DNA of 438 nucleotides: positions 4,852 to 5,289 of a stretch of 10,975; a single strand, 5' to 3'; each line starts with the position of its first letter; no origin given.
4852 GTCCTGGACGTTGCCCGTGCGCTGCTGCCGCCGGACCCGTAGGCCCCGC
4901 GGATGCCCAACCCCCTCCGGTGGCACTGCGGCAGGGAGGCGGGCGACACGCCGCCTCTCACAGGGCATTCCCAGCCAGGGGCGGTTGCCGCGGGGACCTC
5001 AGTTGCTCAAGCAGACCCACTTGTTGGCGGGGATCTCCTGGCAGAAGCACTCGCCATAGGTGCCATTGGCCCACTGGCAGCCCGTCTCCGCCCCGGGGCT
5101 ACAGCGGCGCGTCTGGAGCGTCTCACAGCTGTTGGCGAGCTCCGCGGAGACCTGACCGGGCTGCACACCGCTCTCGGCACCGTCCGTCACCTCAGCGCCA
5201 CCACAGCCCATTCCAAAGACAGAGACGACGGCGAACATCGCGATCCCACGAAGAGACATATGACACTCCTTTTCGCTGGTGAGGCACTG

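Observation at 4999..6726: Two paralogous small Cys-rich lipoproteins with a shared C-terminal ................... module flank a broken transporter gene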

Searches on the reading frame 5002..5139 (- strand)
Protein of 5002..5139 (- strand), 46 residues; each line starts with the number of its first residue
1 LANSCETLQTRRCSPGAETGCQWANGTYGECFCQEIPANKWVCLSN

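Call 37: search_protein_representatives(alignment_id=A3)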
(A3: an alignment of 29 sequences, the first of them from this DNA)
Query: 29 sequences, 46 profile positions. Proteins with E-value up to 0.001 (for the whole library): 23; up to 1e-10: 2; up to 1e-30: 0. The best 23 are listed.
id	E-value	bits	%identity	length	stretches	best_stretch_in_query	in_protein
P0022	3.1e-18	81.7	-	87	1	1-46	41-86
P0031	6.9e-12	61.4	-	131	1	2-45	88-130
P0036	5.0e-10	55.4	-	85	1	1-45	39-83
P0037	2.3e-08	50.1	-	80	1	1-43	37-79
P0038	4.6e-08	49.1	-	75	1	2-42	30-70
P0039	1.4e-07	47.6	-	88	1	2-45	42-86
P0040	3.9e-07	46.1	-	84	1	4-43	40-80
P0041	4.0e-07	46.1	-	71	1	2-43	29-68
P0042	7.3e-07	45.3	-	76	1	3-44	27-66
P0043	2.4e-06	43.7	-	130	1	2-44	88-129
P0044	6.2e-06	42.3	-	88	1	2-44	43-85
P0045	1.2e-05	41.4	-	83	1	2-43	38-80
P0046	1.3e-05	41.3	-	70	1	4-44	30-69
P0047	4.5e-05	39.5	-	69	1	3-43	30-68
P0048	2.4e-04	37.2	-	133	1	2-44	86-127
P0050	5.6e-04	36.0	-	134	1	1-45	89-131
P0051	6.7e-04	35.8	-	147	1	3-43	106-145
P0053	7.4e-04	35.7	-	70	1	4-44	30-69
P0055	8.3e-04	35.5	-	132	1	3-45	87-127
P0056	8.9e-04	35.4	-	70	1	2-44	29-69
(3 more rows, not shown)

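Call 42: find_homologous_proteins(query=A4, max_evalue=0.01)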
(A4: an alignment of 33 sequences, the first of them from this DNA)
Query A4 (33 sequences) (46 aa, profile of the alignment): 17 proteins with E <= 0.01 among 47 candidates.
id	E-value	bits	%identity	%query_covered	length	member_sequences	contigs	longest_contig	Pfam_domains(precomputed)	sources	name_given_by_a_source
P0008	4.0e-13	67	96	100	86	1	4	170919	-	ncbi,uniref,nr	ncbi:hypothetical protein HJC10_09950 [Corallococcus exiguus]|uniref:hypothetical protein n=1 Tax=Co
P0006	6.3e-13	66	87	100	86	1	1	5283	-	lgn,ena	-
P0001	8.7e-13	66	100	100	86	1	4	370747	-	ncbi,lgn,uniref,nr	ncbi:hypothetical protein G4177_24760 [Corallococcus sp. ZKHCc1 1396]|uniref:Lipoprotein n=1 Tax=Cor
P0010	9.6e-13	66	89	100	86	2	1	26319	-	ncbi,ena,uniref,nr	ncbi:hypothetical protein [Corallococcus sicarius]|uniref:Lipoprotein n=1 Tax=Corallococcus sicarius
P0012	1.1e-12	66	91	100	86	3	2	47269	-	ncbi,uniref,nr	ncbi:hypothetical protein D7Y13_11660 [Corallococcus praedator]|uniref:Lipoprotein n=2 Tax=Myxococca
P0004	1.1e-12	66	93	100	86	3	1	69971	-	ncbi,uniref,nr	ncbi:hypothetical protein [Corallococcus exiguus]|uniref:hypothetical protein n=1 Tax=Corallococcus 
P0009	1.5e-12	65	89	100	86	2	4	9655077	-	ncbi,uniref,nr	ncbi:hypothetical protein NR800_21660 [Corallococcus interemptor]|uniref:hypothetical protein n=1 Ta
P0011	2.2e-12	65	85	100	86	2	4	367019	-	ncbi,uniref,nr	ncbi:hypothetical protein D7Y27_19975 [Corallococcus sp. AB004]|uniref:hypothetical protein n=1 Tax=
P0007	2.5e-12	64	89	96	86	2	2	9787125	-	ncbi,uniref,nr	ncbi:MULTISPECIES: hypothetical protein [unclassified Corallococcus]|uniref:hypothetical protein n=1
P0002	3.2e-12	64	91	100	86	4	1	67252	-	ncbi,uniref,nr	ncbi:hypothetical protein D7Y21_08720 [Corallococcus sp. AB045]|uniref:hypothetical protein n=1 Tax=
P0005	3.9e-12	64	93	100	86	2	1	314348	-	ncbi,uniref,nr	ncbi:hypothetical protein OV208_16330 [Corallococcus sp. bb12-1]|uniref:hypothetical protein n=1 Tax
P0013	5.9e-12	63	93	100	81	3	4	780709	-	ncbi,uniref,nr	ncbi:hypothetical protein D7X55_35675 [Corallococcus sp. AB049A]|uniref:Uncharacterized protein n=1 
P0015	9.1e-12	63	91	100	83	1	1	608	-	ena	-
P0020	1.5e-11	62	91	96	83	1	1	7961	-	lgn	-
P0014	2.1e-11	62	83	100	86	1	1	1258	-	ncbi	-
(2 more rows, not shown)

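Call 43: search_solved_structures(query=A4, max_evalue=10, show_alignments=2)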
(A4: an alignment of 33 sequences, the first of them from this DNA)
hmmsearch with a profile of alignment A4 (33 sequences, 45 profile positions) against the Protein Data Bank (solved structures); distinct sequences matched with E-value up to 10: 2.
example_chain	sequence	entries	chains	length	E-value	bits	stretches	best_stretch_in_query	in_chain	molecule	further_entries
5m4t_A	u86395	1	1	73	0.31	14.4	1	3-25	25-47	Variant surface glycoprotein MITAT 1.1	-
5jg9_A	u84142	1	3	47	0.49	13.8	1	7-33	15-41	de novo design, hyper stable, disulfide-rich mini protein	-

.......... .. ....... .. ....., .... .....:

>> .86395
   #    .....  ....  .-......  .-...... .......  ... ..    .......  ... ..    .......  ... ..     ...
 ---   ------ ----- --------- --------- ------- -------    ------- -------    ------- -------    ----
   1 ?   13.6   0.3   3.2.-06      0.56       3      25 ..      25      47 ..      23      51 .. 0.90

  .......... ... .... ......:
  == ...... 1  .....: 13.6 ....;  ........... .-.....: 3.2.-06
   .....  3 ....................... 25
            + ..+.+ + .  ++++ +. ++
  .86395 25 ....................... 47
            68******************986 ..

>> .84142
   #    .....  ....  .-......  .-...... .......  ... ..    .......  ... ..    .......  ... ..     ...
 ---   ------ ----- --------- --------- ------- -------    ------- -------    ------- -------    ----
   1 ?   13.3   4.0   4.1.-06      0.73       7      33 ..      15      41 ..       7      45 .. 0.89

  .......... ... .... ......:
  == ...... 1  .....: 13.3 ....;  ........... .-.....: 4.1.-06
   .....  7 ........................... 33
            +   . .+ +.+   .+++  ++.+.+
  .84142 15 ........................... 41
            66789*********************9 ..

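Call 44: list_cluster_members(proteins=[P0036, P0037, P0040, P0041, P0042, P0046, P0047, P0051, P0053, P0056])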
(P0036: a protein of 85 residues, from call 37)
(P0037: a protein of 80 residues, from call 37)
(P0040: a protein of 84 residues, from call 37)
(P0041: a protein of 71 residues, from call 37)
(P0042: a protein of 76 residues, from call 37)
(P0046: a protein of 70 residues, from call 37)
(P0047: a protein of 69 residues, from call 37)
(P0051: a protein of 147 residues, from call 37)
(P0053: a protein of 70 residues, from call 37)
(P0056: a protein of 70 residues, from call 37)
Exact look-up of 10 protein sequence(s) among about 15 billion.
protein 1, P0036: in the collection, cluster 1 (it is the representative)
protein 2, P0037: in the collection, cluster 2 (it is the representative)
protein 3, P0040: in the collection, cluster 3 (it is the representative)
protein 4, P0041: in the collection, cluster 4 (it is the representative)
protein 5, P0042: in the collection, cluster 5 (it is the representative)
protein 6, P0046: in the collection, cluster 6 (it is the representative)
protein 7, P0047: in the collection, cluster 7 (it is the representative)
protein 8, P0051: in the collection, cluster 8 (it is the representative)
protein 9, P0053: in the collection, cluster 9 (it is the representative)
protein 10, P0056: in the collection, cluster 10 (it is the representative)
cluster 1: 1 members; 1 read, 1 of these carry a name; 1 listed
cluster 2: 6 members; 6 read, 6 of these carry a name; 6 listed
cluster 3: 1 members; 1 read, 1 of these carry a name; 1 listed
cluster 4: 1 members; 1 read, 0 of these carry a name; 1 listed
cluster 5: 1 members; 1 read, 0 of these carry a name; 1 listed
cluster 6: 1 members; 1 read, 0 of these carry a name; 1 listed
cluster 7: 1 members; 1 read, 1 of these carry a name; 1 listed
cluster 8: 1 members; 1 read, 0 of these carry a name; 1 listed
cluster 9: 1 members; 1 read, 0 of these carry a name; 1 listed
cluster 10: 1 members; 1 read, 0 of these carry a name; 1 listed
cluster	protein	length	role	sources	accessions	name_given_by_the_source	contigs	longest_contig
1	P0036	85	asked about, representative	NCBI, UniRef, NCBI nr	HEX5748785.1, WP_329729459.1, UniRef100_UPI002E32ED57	MAG TPA: hypothetical protein VFZ09_21265 [Archangium sp.] | hypothetical protein n=1 Tax=Archangium sp. TaxID=1872627 RepID=UPI002E32ED57 | hypothetical protein [Archangium sp.]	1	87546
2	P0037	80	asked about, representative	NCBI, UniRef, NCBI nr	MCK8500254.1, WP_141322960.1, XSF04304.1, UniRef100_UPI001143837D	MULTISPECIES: hypothetical protein [Myxococcus] | hypothetical protein n=1 Tax=Myxococcus TaxID=32 RepID=UPI001143837D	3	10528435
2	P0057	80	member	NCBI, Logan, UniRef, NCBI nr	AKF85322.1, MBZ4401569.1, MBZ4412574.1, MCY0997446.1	hypothetical protein OWM54_09890 [Myxococcus sp. MISCRS1] | hypothetical protein n=1 Tax=Myxococcus TaxID=32 RepID=UPI000624D634 | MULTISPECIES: hypothetical protein [unclassified Myxococcus]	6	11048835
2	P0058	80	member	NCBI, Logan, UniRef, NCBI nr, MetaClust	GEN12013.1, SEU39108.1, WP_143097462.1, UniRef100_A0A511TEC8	hypothetical protein SAMN05443572_113304 [Myxococcus fulvus] | Lipoprotein n=1 Tax=Myxococcus fulvus TaxID=33 RepID=A0A511TEC8_MYXFU | hypothetical protein [Myxococcus fulvus]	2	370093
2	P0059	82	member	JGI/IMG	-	ABC-type glycerol-3-phosphate transport system substrate-binding protein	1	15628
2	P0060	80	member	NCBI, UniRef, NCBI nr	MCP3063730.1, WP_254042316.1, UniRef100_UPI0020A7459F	hypothetical protein LXT21_33645 [Myxococcus sp. K38C18041901] | hypothetical protein n=1 Tax=Myxococcus guangdongensis TaxID=2906760 RepID=UPI0020A7459F | hypothetical protein [Myxococcus guangdongensis]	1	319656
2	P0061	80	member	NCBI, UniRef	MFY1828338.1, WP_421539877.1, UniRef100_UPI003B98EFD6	hypothetical protein ACN47A_20610 [Myxococcus fulvus] | hypothetical protein n=1 Tax=Myxococcus fulvus TaxID=33 RepID=UPI003B98EFD6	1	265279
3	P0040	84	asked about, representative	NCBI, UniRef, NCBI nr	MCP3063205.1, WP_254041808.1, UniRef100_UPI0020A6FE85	hypothetical protein LXT21_30955 [Myxococcus sp. K38C18041901] | hypothetical protein n=1 Tax=Myxococcus guangdongensis TaxID=2906760 RepID=UPI0020A6FE85 | hypothetical protein [Myxococcus guangdongensis]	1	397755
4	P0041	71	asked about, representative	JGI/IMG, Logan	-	-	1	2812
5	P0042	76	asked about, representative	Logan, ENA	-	-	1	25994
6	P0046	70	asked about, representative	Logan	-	-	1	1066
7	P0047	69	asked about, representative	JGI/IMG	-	hypothetical protein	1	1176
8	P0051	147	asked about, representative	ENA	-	-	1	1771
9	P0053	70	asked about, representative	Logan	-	-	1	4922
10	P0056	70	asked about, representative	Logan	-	-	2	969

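Call 45: find_encoding_contigs(protein=P0042, flank=8000, max_places=2)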
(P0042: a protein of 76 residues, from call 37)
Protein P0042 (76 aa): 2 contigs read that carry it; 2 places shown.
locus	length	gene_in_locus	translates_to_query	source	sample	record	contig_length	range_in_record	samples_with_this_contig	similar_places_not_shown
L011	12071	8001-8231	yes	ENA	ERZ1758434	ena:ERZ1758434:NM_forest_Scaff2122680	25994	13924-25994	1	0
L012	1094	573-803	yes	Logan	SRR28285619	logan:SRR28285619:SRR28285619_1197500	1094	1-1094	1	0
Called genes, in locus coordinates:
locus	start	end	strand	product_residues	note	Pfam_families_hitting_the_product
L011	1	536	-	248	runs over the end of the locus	-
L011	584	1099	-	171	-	-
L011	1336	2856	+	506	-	PF00149:Metallophos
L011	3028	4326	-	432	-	PF13091:PLDc_2, PF00614:PLDc (faint), PF13091:PLDc_2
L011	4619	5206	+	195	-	-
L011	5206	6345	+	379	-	PF00413:Peptidase_M10 (weak)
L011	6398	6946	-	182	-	-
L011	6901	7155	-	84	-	-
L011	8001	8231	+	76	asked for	-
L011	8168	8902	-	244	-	-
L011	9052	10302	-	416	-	PF13424:TPR_12 (faint), PF07719:TPR_2 (faint)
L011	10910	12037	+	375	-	PF00149:Metallophos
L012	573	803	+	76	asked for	-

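Call 46: find_encoding_contigs(protein=P0037, flank=6000, max_places=2)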
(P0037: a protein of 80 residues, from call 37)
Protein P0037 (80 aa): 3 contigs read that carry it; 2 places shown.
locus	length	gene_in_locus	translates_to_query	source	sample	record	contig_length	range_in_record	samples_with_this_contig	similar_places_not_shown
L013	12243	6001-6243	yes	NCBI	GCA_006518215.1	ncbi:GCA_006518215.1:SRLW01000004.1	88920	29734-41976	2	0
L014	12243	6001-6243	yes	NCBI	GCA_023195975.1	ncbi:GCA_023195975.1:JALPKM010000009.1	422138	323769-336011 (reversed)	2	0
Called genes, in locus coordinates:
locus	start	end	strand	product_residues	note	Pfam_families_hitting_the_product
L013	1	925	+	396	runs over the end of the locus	PF00083:Sugar_tr (faint), PF07690:MFS_1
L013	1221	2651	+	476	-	PF22842:Pel9A-like_beta_helix, PF14592:Chondroitinas_B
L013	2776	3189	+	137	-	-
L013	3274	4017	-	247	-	PF12833:HTH_18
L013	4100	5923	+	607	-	PF00501:AMP-binding, PF23562:AMP-binding_C_3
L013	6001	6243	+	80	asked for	-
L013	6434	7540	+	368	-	PF01757:Acyl_transf_3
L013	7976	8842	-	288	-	-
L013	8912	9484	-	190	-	PF00440:TetR_N, PF21597:TetR_C_43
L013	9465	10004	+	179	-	PF00857:Isochorismatase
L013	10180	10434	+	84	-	PF12833:HTH_18, PF00165:HTH_AraC (weak)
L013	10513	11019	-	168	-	PF00877:NLPC_P60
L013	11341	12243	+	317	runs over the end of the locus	PF01370:Epimerase, PF05368:NmrA, PF13460:NAD_binding_10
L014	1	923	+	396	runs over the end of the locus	PF00083:Sugar_tr (faint), PF07690:MFS_1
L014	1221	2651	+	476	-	PF22842:Pel9A-like_beta_helix, PF14592:Chondroitinas_B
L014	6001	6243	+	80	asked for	-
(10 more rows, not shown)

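Call 64: search_protein_families(library=pfam, alignment_id=A4, max_evalue=1)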
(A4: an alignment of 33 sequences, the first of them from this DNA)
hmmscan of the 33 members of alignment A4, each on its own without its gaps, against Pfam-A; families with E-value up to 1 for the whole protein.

A. member 1, seq(46 aa): 2 families
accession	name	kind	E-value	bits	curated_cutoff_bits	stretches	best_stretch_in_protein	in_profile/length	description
PF00537.24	Toxin_3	-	0.011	16.3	21.5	1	13-39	26-54/55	Scorpion toxin-like domain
PF08120.16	Toxin_32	-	0.7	10.2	25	0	24-35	15-26/35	Tamulustoxin family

B. families by the number of members that match (of 33 scanned): 8 families
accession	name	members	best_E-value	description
PF00537.24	Toxin_3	2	0.011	Scorpion toxin-like domain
PF05375.19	Pacifastin_I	1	0.042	Pacifastin inhibitor (LCMII)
PF25537.1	DUF7921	1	0.13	Domain of unknown function (DUF7921)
PF23044.1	SH3-C_UBE2O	1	0.14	UBE2O, ubiquitin binding SH3-C domain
PF12408.13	DUF3666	1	0.19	Ribose-5-phosphate isomerase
PF23427.1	EGF_4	1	0.21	EGF-like domain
PF02663.19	FmdE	1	0.36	FmdE, Molybdenum formylmethanofuran dehydrogenase operon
PF08120.16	Toxin_32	1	0.7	Tamulustoxin family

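Call 67: search_protein_families(library=pfam, proteins=[P0043, P0048, P0050, P0051, P0055], max_evalue=1)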
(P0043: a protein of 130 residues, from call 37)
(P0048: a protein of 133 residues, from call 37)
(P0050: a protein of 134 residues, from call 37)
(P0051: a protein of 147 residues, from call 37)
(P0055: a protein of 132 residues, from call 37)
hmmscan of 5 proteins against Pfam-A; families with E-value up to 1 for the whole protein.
P0043 (130 aa): 1 family
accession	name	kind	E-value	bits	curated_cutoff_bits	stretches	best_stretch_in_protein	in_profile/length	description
PF05375.19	Pacifastin_I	-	0.12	12.5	27.9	1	117-130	14-27/40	Pacifastin inhibitor (LCMII)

P0048 (133 aa): 0 families

P0050 (134 aa): 0 families

P0051 (147 aa): 0 families

P0055 (132 aa): 0 families

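Call 75: find_related_loci(query=A6, collection=metagenome_contigs, flank=5000)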
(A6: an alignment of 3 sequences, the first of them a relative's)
Query A6 (71 aa) in metagenome_contigs; peptide patterns used: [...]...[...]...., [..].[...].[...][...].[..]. (x = any residue, [..] = any of these).
453 stretches matched a pattern; 1 encode a relative of the query (tblastn E <= 1e-3); 1 distinct loci.
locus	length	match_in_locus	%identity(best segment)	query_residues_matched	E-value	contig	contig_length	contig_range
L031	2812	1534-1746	100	1-71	1e-45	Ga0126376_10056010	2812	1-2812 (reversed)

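Call 77: search_protein_families(library=ncbifam, proteins=[L031:34-1446:+, L031:1797-2282:-, L011:5206-6345:+, L011:9052-10302:-, L011:8168-8902:-], max_evalue=0.001)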
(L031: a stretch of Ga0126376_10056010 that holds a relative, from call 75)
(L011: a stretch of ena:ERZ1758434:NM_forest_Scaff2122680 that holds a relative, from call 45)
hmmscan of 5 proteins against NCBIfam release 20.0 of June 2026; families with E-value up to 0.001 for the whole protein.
L031:34-1446:+ (470 aa): 2 families
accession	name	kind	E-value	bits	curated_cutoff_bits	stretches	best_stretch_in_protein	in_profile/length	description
TIGR03434.1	ADOP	subfamily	2.5e-155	518.7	622.3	1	2-470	339-803/803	ADOP family duplicated permease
NF007826.0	PRK10535.1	equivalog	1.8e-18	66.2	966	1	193-469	368-647/648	macrolide ABC transporter ATP-binding protein/permease MacB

L031:1797-2282:- (161 aa): 0 families

L011:5206-6345:+ (379 aa): 1 family
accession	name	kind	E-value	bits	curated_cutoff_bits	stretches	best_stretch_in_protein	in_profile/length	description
NF038122.1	metallo_LGF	subfamily_domain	1e-05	25.7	80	1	143-187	116-164/274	NF038122 family metalloprotease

L011:9052-10302:- (416 aa): 2 families
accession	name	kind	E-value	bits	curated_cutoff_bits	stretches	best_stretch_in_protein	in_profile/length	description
NF053617.1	SARPRegAfsRStmc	equivalog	1.8e-08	32.8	1430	1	155-310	735-888/986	SARP-family global regulator AfsR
NF041717.1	HaaA_phane_TPR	equivalog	0.00068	17.8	1125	1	137-340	493-694/882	cyclophane-containing RiPP biosynthesis TPR protein HaaT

L011:8168-8902:- (244 aa): 0 families
